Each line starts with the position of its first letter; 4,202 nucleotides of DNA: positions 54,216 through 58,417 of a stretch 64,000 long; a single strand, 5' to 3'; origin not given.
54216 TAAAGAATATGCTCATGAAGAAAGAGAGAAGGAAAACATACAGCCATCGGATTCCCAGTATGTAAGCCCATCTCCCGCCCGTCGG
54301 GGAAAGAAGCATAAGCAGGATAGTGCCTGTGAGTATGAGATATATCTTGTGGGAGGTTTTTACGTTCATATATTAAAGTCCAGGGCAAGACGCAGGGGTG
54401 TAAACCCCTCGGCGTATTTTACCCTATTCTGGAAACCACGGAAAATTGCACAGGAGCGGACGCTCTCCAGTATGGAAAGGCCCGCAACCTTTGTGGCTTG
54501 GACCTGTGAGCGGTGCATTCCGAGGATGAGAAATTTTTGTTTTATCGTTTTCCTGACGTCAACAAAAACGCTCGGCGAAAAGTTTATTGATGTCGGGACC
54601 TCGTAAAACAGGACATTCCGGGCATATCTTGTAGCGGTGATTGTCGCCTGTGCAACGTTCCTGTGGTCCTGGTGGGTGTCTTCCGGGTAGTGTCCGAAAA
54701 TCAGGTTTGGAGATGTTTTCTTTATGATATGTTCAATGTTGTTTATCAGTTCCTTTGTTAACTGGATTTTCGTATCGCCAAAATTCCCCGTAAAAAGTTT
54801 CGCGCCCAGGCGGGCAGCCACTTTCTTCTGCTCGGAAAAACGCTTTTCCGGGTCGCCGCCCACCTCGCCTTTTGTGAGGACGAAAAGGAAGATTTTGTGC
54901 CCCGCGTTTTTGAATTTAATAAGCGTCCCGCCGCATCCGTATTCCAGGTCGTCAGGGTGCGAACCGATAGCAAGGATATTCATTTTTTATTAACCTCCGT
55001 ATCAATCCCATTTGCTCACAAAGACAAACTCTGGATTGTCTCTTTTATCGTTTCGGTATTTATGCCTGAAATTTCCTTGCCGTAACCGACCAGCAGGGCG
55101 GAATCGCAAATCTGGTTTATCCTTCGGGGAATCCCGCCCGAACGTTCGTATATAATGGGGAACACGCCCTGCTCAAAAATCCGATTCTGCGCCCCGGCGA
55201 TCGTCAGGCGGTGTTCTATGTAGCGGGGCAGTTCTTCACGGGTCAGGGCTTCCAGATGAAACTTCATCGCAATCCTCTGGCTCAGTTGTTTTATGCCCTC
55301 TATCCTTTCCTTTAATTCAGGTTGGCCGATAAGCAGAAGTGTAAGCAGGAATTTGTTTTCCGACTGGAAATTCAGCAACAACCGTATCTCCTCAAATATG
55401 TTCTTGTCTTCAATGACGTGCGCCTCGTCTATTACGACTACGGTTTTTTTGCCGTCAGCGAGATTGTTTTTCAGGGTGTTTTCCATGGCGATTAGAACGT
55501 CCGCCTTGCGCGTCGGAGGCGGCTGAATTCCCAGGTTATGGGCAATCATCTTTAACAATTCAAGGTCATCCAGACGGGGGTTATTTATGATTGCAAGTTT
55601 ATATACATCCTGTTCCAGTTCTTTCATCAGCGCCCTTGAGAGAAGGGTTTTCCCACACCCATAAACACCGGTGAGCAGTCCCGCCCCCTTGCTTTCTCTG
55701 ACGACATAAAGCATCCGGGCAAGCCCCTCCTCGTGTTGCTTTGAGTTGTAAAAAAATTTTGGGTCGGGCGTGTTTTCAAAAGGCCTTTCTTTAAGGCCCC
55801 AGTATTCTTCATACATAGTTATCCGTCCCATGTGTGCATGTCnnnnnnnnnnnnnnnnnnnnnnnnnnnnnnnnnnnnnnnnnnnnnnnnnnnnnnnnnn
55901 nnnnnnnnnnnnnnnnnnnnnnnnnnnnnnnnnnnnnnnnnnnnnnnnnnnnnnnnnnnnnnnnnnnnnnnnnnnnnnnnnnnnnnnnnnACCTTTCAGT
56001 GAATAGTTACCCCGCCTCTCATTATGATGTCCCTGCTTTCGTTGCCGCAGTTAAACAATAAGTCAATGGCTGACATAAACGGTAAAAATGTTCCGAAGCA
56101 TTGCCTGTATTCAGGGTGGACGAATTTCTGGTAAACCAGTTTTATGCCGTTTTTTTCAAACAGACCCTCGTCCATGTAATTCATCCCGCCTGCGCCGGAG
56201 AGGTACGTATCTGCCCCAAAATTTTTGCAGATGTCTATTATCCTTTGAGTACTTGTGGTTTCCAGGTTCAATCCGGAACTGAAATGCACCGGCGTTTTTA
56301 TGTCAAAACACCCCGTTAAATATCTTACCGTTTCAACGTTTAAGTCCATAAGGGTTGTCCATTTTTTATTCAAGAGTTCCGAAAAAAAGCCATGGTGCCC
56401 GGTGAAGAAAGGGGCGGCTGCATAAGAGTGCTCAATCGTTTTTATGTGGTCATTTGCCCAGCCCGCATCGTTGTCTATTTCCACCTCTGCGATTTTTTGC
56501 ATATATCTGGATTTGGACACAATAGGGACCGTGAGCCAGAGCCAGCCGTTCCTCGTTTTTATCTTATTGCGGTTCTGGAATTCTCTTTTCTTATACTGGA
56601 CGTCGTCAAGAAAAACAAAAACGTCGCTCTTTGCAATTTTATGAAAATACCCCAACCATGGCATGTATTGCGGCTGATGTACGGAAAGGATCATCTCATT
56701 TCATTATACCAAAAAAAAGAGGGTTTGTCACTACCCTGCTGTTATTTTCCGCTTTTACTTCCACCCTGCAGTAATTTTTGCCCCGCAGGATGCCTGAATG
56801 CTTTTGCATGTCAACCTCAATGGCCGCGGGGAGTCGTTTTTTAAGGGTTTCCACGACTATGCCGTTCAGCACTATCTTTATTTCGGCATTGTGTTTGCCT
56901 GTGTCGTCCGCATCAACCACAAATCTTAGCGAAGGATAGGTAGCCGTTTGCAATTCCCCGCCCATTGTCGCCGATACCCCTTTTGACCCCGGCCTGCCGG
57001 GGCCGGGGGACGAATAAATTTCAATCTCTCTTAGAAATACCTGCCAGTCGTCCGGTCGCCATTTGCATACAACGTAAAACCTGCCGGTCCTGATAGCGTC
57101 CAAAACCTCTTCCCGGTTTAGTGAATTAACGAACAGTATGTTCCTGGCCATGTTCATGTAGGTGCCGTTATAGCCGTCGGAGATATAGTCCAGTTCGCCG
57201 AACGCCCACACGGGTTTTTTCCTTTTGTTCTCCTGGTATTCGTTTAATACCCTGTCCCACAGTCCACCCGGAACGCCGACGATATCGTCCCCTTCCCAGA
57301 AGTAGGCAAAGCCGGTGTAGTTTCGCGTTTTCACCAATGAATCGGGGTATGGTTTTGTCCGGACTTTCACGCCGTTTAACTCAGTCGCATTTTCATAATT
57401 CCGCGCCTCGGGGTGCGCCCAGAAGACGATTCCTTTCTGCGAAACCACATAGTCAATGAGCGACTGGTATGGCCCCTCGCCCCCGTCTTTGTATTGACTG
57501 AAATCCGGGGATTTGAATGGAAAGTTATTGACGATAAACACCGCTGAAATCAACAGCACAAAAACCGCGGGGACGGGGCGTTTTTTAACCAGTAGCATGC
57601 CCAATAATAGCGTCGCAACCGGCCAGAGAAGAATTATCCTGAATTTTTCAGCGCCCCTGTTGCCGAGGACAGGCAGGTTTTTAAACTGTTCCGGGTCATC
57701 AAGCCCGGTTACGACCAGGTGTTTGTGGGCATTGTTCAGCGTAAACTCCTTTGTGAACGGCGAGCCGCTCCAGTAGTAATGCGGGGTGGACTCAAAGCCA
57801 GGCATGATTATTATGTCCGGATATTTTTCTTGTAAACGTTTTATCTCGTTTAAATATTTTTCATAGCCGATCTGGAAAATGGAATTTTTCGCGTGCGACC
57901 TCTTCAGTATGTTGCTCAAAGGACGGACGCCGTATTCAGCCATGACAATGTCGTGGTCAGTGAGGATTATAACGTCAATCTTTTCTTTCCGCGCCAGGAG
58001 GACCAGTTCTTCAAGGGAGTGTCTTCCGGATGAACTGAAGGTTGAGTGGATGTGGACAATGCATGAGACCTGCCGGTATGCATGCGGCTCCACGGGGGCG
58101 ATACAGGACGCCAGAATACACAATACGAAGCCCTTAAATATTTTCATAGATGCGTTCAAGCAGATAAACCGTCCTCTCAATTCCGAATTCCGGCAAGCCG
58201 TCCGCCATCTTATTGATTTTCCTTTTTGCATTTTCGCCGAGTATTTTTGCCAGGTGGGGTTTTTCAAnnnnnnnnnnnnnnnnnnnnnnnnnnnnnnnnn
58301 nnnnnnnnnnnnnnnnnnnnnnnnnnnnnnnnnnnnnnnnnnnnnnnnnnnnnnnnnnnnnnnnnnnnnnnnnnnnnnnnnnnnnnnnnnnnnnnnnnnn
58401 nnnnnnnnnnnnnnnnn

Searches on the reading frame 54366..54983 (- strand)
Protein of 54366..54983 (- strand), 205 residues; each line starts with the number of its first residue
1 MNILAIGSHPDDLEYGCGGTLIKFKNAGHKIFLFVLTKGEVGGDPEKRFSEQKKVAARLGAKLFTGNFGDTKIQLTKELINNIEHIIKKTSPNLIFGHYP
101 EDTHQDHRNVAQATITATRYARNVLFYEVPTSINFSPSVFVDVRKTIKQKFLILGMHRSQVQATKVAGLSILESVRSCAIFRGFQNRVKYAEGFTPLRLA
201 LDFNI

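Call 10: search_protein_families(library=pfam, proteins=[window:54366-54983:-], max_evalue=0.001)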
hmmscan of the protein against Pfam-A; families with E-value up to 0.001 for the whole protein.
window:54366-54983:- (205 aa): 1 family
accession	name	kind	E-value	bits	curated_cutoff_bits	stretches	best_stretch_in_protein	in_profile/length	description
PF02585.22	PIG-L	-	1.5e-23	84.1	28.2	1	4-117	1-128/129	GlcNAc-PI de-N-acetylase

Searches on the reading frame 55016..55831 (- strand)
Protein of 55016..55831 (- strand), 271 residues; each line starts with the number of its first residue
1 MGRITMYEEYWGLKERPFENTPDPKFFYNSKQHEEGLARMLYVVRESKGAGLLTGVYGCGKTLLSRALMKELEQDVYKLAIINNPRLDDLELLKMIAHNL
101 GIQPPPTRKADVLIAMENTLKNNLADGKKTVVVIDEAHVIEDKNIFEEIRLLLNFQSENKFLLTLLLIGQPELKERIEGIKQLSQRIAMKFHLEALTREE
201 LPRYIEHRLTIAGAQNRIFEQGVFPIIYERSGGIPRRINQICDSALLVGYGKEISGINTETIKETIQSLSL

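Call 10: search_protein_families(library=pfam, proteins=[window:55016-55831:-], max_evalue=0.001)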
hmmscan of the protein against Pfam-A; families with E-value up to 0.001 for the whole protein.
window:55016-55831:- (271 aa): 7 families
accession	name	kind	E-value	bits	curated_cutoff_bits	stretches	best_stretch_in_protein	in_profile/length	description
PF13401.12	AAA_22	-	3.1e-21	76.5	27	1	46-176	3-129/130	AAA domain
PF13191.12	AAA_16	-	2.5e-06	28.5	32.6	1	35-143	10-147/167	AAA ATPase domain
PF00004.35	AAA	-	1e-05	26.4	21.2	1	52-144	2-73/131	ATPase family associated with various cellular activities (AAA)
PF04851.21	ResIII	-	1.5e-05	25.4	22.5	0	38-157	13-152/164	Type III restriction enzyme, res subunit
PF25201.1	nSTAND6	-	4.2e-05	24.1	27.7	1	52-153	22-128/148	Novel STAND NTPase 6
PF09848.15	SLFN-g3_helicase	-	6.5e-05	22.8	24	1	52-160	5-115/354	Schlafen group 3, DNA/RNA helicase domain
PF13173.12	AAA_14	-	0.00012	22.5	27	1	52-164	6-96/129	AAA domain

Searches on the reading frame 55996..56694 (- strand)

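Call 10: search_protein_families(library=pfam, proteins=[window:55996-56694:-], max_evalue=0.001)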
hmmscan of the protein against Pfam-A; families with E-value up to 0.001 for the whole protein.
window:55996-56694:- (232 aa): 1 family
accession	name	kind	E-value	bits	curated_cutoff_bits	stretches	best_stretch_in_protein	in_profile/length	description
PF08889.16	WbqC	-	6.2e-81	271.8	21.3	1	7-222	1-217/218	WbqC-like protein family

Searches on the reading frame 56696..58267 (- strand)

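Call 10: search_protein_families(library=pfam, proteins=[window:56696-58267:-], max_evalue=0.001)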
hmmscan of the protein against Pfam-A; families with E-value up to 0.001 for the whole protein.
window:56696-58267:- (523 aa): 1 family
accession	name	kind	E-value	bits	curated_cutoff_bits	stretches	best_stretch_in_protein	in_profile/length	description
PF02811.25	PHP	-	1.6e-06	29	26.4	1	72-161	3-64/164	PHP domain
